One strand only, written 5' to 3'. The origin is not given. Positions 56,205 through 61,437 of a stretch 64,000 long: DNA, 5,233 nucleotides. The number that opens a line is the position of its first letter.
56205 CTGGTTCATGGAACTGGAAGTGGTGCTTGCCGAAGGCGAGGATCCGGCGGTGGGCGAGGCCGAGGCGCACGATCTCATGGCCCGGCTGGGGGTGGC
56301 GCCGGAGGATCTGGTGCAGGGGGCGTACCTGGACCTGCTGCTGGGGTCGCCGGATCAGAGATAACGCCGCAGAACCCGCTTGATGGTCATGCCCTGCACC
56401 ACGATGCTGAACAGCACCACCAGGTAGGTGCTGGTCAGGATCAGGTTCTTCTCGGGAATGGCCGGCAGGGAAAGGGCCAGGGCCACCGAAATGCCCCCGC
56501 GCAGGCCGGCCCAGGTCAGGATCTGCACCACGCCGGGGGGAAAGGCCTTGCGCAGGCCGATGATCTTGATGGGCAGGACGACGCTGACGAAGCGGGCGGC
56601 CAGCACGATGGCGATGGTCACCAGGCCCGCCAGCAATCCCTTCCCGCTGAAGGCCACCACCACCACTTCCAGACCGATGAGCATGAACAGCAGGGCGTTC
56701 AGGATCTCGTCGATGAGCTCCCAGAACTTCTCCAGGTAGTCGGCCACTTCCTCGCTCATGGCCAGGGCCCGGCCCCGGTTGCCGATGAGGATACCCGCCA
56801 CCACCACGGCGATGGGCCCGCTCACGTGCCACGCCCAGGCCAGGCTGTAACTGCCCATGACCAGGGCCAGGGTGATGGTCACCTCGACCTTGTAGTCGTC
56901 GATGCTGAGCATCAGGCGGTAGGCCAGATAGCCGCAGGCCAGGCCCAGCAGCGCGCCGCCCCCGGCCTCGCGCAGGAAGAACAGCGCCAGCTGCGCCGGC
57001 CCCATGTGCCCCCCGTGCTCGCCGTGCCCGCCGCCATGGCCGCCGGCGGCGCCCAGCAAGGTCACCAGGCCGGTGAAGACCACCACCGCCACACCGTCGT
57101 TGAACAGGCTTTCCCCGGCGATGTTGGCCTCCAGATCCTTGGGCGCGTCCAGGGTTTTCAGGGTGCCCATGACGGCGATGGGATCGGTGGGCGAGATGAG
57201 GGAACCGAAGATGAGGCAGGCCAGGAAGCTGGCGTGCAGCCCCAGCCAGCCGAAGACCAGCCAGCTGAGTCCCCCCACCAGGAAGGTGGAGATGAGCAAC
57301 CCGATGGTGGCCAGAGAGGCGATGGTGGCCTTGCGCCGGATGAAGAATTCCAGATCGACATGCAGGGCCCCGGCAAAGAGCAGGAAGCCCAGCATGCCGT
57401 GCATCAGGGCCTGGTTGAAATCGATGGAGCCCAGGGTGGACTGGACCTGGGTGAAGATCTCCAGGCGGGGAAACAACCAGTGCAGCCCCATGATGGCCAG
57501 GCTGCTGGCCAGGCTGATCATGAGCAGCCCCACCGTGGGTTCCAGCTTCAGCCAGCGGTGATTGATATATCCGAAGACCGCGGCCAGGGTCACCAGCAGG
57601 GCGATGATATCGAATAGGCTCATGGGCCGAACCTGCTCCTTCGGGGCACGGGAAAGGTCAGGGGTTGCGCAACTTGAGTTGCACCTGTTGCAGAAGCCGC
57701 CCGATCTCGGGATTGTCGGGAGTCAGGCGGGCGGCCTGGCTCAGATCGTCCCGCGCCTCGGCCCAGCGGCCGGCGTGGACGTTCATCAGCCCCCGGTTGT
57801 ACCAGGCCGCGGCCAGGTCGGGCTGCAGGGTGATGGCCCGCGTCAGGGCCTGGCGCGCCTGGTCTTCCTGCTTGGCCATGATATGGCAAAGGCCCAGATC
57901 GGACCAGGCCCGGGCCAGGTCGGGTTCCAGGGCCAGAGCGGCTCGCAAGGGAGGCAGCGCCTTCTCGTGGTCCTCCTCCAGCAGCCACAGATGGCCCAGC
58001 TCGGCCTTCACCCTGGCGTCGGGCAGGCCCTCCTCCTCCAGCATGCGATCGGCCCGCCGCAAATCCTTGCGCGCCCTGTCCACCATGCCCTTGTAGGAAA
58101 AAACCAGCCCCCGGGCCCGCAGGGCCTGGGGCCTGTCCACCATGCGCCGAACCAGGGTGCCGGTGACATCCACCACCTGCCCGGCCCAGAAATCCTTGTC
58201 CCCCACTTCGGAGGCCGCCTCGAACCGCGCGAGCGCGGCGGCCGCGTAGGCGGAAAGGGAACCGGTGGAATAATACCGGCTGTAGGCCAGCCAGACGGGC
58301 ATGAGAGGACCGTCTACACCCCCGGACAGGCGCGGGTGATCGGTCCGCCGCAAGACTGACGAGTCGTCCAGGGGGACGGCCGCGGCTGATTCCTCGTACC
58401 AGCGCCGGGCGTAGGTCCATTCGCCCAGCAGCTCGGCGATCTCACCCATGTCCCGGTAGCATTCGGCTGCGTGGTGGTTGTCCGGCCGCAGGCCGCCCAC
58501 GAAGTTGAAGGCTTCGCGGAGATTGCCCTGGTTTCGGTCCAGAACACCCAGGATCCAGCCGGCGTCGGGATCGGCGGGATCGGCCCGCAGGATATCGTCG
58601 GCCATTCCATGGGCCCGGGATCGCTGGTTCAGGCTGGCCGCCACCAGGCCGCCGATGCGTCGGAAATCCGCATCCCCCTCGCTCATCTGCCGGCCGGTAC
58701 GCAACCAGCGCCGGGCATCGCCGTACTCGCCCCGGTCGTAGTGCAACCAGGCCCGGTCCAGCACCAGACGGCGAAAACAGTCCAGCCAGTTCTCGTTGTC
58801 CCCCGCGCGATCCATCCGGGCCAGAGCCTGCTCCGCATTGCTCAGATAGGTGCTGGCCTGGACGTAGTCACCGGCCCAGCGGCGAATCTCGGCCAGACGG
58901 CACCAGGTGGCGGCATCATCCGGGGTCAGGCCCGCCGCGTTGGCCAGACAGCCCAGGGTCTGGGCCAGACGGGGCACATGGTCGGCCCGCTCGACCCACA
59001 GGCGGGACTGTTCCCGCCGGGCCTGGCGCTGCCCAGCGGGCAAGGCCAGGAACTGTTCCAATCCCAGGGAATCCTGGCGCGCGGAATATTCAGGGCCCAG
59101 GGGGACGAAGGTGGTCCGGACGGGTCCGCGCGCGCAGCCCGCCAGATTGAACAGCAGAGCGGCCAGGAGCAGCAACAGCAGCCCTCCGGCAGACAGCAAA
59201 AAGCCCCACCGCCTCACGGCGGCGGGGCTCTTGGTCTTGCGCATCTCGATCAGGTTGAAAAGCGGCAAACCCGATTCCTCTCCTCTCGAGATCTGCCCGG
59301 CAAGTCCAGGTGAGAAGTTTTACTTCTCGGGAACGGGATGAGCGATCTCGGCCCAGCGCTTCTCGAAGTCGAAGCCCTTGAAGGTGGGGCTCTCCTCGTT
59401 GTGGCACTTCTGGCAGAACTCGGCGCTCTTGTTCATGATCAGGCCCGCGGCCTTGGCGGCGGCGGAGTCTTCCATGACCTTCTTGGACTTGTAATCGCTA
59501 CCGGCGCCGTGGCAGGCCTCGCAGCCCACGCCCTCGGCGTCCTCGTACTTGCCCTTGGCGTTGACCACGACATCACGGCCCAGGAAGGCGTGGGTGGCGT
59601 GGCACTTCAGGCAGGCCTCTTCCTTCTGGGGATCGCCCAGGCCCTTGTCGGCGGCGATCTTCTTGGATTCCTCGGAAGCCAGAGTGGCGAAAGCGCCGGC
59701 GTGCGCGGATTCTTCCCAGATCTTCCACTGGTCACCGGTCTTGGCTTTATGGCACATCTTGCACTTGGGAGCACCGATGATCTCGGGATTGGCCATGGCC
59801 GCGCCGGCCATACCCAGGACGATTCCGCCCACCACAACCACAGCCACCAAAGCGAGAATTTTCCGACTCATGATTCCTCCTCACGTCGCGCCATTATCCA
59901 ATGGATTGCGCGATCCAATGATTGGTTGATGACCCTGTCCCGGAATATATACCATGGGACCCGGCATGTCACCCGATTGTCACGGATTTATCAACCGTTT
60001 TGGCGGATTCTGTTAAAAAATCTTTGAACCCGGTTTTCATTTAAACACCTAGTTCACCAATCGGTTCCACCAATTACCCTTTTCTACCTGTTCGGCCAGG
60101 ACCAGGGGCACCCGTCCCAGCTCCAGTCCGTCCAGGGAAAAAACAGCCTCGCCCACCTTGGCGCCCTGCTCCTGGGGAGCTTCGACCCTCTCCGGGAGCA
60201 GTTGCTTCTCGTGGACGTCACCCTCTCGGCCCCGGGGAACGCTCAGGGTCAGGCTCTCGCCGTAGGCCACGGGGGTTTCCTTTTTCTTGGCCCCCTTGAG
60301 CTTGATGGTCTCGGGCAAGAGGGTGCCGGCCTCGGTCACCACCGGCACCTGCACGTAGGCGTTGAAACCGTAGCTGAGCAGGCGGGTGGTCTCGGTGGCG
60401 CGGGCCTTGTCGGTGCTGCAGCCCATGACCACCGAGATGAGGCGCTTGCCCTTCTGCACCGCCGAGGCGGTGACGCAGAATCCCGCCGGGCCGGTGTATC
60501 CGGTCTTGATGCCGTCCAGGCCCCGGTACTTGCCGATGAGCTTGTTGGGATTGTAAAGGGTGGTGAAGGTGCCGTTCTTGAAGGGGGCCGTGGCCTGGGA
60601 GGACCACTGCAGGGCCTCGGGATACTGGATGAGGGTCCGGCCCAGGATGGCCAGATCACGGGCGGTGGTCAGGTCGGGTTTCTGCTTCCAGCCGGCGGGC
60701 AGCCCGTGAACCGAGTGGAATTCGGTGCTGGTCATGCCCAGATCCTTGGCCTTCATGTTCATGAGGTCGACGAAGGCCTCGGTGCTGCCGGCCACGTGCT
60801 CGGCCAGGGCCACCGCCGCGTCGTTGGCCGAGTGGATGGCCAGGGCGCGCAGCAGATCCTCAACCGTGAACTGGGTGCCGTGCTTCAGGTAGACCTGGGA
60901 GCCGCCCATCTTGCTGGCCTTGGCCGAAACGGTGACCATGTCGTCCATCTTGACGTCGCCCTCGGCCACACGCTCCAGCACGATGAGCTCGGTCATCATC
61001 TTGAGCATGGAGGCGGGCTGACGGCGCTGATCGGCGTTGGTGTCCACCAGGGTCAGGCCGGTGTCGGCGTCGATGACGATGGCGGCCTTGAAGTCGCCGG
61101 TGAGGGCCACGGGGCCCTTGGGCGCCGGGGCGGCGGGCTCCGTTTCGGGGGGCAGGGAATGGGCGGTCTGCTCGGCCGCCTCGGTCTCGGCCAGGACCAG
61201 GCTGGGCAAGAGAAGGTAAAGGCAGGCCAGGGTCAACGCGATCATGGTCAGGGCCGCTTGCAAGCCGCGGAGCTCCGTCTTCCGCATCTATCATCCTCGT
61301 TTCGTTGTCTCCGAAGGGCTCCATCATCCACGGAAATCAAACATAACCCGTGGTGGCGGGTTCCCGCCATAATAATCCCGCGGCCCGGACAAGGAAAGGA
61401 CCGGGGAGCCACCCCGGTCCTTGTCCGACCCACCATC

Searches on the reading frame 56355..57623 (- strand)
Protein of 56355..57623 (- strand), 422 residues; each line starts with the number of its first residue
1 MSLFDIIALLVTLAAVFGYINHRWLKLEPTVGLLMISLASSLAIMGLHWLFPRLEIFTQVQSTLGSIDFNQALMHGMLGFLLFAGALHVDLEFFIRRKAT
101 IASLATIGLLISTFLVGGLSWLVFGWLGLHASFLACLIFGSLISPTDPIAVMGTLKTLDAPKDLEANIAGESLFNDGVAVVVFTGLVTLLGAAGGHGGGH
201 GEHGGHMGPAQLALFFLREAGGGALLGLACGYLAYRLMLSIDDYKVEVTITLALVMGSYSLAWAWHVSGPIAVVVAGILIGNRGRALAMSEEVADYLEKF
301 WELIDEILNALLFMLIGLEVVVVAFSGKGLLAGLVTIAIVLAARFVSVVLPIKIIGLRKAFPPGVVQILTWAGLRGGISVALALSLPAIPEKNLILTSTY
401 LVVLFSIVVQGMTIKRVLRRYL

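Call 103: search_protein_families(library=pfam, proteins=[window:56355-57623:-], max_evalue=0.001)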
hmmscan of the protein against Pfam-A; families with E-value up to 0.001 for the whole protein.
window:56355-57623:- (422 aa): 1 family
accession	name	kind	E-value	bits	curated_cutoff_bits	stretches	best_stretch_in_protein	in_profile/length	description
PF00999.27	Na_H_Exchanger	-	1.9e-55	188.7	26.2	1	13-419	2-374/375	Sodium/hydrogen exchanger, transmembrane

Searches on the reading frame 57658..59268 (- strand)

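Call 103: search_protein_families(library=pfam, proteins=[window:57658-59268:-], max_evalue=0.001)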
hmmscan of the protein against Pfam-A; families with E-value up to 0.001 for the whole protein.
window:57658-59268:- (536 aa): 16 families
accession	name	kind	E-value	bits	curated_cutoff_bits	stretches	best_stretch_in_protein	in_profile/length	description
PF07719.23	TPR_2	-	3.9e-24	83.2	27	2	486-519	1-34/34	Tetratricopeptide repeat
PF00515.34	TPR_1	-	1.2e-19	69.7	27.8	1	452-484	1-33/34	Tetratricopeptide repeat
PF13414.12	TPR_11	-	3e-15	56.1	26.8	0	469-494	11-36/42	TPR repeat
PF14559.12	TPR_19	-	1.5e-12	48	25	1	430-487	3-60/68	Tetratricopeptide repeat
PF13371.12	TPR_9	-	2.9e-12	46.8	35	1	462-529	5-72/73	Tetratricopeptide repeat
PF13432.12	TPR_16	-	3.5e-10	40.6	32.7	2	469-520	14-65/65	Tetratricopeptide repeat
PF13424.12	TPR_12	-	2.9e-09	37.4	30.1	0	484-526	1-48/77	Tetratricopeptide repeat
PF13428.12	TPR_14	-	3.1e-09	37.1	23.5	0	487-526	2-41/44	Tetratricopeptide repeat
PF13431.12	TPR_17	-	7.2e-08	32.6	24.4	0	475-506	2-33/34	Tetratricopeptide repeat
PF13181.12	TPR_8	-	3.6e-07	30.3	25.7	0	452-484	1-33/34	Tetratricopeptide repeat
PF23914.1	TPR_CcmH_CycH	-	1.8e-06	28.3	42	1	441-525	39-126/158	Cytochrome c-type biogenesis protein H TPR domain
PF13174.12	TPR_6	-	1.3e-05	25.9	26.3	0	458-484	6-32/33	Tetratricopeptide repeat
PF25063.1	ARM_TT21_C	-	0.00051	20.4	35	0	450-534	93-178/209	Tetratricopeptide repeat protein 21 C-terminal ARM domain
PF07219.19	HemY_N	-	0.00062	20.3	31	0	491-526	64-98/107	HemY protein N-terminus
PF12895.13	ANAPC3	-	0.00077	20.1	27.2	0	448-509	19-79/82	Anaphase-promoting complex, cyclosome, subunit 3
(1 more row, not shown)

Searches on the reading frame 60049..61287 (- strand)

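Call 103: search_protein_families(library=pfam, proteins=[window:60049-61287:-], max_evalue=0.001)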
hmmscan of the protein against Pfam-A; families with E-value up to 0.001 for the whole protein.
window:60049-61287:- (412 aa): 3 families
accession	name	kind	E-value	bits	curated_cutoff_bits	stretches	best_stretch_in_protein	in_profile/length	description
PF00768.25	Peptidase_S11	-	6.1e-71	239.1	27.6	1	67-291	13-238/239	D-alanyl-D-alanine carboxypeptidase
PF13354.11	Beta-lactamase2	-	1.5e-16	60.9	22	1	71-221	4-148/214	Beta-lactamase enzyme family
PF07943.18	PBP5_C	-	4.9e-11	43.1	21.2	1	319-403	8-91/91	Penicillin-binding protein 5, C-terminal domain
